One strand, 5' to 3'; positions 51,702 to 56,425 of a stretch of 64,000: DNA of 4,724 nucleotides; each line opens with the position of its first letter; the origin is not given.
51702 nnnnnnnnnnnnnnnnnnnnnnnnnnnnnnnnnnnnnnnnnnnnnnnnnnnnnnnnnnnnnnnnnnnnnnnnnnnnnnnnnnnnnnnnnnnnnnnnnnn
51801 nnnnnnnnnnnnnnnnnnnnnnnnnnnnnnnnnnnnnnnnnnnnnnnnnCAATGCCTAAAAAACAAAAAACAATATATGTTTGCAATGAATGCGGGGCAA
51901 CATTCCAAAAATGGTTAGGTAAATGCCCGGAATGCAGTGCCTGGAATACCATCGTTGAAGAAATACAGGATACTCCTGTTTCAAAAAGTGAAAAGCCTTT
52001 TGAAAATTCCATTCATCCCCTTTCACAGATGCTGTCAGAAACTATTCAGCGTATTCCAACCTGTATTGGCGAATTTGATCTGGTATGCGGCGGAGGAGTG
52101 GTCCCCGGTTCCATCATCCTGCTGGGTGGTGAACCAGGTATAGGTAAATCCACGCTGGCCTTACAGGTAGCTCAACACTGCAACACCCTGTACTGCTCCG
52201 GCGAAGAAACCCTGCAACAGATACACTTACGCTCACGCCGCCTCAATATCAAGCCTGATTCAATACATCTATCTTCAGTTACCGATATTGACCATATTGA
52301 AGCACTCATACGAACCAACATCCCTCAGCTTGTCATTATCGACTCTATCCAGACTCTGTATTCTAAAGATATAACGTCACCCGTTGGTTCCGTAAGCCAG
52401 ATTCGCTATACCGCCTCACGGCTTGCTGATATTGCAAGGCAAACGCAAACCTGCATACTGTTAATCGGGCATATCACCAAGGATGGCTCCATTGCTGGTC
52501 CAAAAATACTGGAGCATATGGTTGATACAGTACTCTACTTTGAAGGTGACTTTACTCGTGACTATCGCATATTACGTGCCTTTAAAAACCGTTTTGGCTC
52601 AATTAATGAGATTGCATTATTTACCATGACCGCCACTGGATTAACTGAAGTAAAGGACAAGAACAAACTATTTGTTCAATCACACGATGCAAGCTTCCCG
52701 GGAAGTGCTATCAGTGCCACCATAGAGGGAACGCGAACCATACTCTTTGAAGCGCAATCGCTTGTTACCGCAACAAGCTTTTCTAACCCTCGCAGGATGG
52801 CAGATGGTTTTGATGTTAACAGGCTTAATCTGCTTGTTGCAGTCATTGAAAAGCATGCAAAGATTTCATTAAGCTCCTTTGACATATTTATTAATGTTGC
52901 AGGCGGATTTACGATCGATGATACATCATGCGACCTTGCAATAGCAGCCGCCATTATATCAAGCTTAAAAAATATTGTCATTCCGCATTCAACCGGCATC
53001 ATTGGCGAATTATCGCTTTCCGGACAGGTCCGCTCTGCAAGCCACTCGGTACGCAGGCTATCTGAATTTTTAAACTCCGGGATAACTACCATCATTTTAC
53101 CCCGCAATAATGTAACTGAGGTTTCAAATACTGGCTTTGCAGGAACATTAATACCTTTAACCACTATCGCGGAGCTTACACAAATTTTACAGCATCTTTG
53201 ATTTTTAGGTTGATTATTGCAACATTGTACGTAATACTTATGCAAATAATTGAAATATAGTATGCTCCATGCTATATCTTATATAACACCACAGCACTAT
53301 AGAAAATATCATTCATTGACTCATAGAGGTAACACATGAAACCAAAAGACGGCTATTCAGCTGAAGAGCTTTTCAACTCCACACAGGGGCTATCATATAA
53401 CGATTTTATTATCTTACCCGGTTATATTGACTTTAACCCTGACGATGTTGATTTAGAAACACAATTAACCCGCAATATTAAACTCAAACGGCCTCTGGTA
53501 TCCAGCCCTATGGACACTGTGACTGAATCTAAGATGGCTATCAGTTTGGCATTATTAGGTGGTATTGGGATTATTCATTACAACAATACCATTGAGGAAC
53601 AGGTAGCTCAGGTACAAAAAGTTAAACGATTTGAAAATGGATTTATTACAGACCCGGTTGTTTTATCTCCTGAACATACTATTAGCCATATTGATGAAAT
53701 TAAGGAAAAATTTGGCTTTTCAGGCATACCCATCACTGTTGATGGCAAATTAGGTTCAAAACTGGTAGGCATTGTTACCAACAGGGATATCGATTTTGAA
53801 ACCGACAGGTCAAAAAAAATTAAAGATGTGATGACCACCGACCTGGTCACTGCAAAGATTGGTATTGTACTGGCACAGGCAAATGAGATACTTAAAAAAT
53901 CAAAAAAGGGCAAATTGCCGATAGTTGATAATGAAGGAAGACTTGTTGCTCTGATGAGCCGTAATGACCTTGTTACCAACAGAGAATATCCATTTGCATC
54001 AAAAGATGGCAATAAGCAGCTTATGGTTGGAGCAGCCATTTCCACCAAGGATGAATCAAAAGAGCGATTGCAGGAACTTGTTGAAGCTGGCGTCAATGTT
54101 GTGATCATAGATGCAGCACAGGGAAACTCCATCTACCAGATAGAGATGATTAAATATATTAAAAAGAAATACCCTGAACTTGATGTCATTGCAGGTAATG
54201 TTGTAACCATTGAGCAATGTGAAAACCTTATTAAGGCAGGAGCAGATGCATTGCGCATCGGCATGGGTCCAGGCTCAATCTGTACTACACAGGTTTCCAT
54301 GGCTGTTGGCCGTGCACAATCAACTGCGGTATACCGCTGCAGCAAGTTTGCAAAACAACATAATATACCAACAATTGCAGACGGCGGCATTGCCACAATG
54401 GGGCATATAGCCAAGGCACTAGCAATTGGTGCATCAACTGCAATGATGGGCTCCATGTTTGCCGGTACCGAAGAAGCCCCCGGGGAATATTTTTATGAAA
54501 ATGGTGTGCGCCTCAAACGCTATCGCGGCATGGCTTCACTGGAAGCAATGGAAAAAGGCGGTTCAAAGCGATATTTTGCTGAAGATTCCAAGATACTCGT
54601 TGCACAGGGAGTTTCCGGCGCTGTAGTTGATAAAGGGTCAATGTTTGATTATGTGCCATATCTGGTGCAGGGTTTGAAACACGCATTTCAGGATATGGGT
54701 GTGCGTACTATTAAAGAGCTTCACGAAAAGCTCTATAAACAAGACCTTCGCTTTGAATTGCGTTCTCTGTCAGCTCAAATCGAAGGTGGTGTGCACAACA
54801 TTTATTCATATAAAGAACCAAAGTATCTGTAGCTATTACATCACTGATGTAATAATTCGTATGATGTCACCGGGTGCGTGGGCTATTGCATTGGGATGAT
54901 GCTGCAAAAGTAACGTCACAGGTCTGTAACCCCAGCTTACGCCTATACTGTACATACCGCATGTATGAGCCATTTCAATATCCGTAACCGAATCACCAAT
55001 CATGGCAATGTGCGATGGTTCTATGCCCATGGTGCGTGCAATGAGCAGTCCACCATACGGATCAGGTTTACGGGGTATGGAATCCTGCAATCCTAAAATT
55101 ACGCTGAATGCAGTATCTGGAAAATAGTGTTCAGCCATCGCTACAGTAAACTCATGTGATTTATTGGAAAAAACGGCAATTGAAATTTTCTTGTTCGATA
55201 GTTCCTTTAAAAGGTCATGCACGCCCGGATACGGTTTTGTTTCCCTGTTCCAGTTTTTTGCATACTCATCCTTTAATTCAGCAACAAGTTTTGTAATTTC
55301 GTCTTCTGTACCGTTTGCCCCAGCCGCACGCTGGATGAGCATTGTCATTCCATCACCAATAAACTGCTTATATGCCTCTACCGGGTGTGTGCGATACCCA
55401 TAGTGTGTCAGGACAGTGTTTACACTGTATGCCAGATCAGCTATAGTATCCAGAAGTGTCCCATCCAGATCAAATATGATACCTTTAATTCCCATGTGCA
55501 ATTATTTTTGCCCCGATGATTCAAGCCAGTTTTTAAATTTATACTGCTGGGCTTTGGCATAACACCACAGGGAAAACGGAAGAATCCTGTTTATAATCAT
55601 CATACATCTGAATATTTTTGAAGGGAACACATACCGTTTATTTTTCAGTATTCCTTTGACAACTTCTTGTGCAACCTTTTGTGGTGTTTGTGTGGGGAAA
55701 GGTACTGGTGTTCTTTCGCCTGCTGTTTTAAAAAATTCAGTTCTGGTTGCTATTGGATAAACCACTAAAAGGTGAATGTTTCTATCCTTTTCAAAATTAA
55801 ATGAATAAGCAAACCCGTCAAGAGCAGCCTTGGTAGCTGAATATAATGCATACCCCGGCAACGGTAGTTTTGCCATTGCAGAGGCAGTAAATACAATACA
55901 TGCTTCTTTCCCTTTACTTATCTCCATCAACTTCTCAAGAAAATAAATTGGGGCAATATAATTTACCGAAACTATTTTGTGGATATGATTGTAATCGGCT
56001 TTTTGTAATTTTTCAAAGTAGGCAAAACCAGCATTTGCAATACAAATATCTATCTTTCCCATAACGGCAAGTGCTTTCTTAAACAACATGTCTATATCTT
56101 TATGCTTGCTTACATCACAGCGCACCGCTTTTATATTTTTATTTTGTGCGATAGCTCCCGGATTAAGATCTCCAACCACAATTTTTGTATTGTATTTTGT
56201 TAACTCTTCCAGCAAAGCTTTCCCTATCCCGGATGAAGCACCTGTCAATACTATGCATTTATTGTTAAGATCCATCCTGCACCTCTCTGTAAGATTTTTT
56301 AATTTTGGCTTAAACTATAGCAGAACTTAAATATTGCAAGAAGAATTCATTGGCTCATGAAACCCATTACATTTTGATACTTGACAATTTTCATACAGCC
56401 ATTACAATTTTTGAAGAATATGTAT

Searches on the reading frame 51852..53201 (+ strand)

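Call 48: search_protein_families(library=pfam, proteins=[window:51852-53201:+], max_evalue=0.0001)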
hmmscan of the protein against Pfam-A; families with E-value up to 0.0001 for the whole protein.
window:51852-53201:+ (449 aa): 7 families
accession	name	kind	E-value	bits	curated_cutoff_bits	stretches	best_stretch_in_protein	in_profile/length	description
PF18073.7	Zn_ribbon_LapB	-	1.1e-12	47.8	25.7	1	9-36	1-28/28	Rubredoxin metal binding domain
PF13481.12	AAA_25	-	1.4e-11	44.8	27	1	78-212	25-194/195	AAA domain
PF06745.19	ATPase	-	2e-11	44.2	26.6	1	68-132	1-71/231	KaiC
PF13541.12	ChlI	-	7.9e-10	39.1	27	1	336-420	36-121/121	Subunit ChlI of Mg-chelatase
PF05362.19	Lon_C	-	7.9e-07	29.3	21.1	1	340-426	91-178/205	Lon protease (S16) C-terminal proteolytic domain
PF03796.21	DnaB_C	-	2.2e-05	24.4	27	0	69-116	3-55/255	DnaB-like helicase C terminal domain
PF13401.12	AAA_22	-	4.2e-05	24.3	27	0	87-207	6-123/130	AAA domain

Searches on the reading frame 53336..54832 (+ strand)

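Call 48: search_protein_families(library=pfam, proteins=[window:53336-54832:+], max_evalue=0.0001)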
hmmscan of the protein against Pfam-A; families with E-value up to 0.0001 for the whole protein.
window:53336-54832:+ (498 aa): 6 families
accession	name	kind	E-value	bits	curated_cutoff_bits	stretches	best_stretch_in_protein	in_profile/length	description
PF00478.31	IMPDH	-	1.3e-137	458.9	25.6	1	18-487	1-345/345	IMP dehydrogenase / GMP reductase domain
PF00571.33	CBS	-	4.1e-14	53.1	24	1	162-214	1-53/57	CBS domain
PF03060.21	NMO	-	2.4e-12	47.3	28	1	231-383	92-233/331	Nitronate monooxygenase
PF00977.27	His_biosynth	-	2.2e-06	27.7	23.6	1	241-375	84-222/228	Histidine biosynthesis protein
PF01070.24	FMN_dh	-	6e-06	26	24.9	1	264-376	202-306/350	FMN-dependent dehydrogenase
PF04131.20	NanE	-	7.3e-06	25.7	27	1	245-378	57-179/192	Putative N-acetylmannosamine-6-phosphate epimerase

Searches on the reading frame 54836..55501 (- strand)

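Call 48: search_protein_families(library=pfam, proteins=[window:54836-55501:-], max_evalue=0.0001)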
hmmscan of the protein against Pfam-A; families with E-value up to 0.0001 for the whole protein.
window:54836-55501:- (221 aa): 4 families
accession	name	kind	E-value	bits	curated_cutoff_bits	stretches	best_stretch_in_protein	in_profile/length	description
PF13419.12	HAD_2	-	8.7e-38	130.6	23.8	1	8-188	1-178/178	Haloacid dehalogenase-like hydrolase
PF00702.32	Hydrolase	-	1.2e-27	98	26.4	1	5-182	1-191/191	haloacid dehalogenase-like hydrolase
PF13242.12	Hydrolase_like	-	4.1e-10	39.9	22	1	144-207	3-69/75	HAD-hyrolase-like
PF12710.13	HAD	-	7.6e-09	36.7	27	1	8-179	1-189/189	haloacid dehalogenase-like hydrolase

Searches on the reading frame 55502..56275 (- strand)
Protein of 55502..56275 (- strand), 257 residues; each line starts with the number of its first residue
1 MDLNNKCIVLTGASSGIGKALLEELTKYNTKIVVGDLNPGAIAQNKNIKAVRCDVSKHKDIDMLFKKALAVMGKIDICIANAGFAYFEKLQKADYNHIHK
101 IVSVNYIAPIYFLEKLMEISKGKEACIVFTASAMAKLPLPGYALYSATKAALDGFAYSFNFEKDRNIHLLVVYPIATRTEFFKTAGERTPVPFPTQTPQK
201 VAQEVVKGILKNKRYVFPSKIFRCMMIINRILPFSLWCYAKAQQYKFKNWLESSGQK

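Call 48: search_protein_families(library=pfam, proteins=[window:55502-56275:-], max_evalue=0.0001)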
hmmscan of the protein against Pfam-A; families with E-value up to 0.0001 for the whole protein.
window:55502-56275:- (257 aa): 4 families
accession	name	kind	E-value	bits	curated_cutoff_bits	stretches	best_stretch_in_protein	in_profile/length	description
PF00106.31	adh_short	-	3.1e-32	112.1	26.6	1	6-187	1-192/195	short chain dehydrogenase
PF13561.12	adh_short_C2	-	1.8e-21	77.2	27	1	12-185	1-184/236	Enoyl-(Acyl carrier protein) reductase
PF08659.16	KR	-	3.1e-08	34.2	22.6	1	43-157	50-161/180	KR domain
PF23441.1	SDR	-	9.6e-05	22.3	27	0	49-185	64-202/258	SDR-like rossmann domain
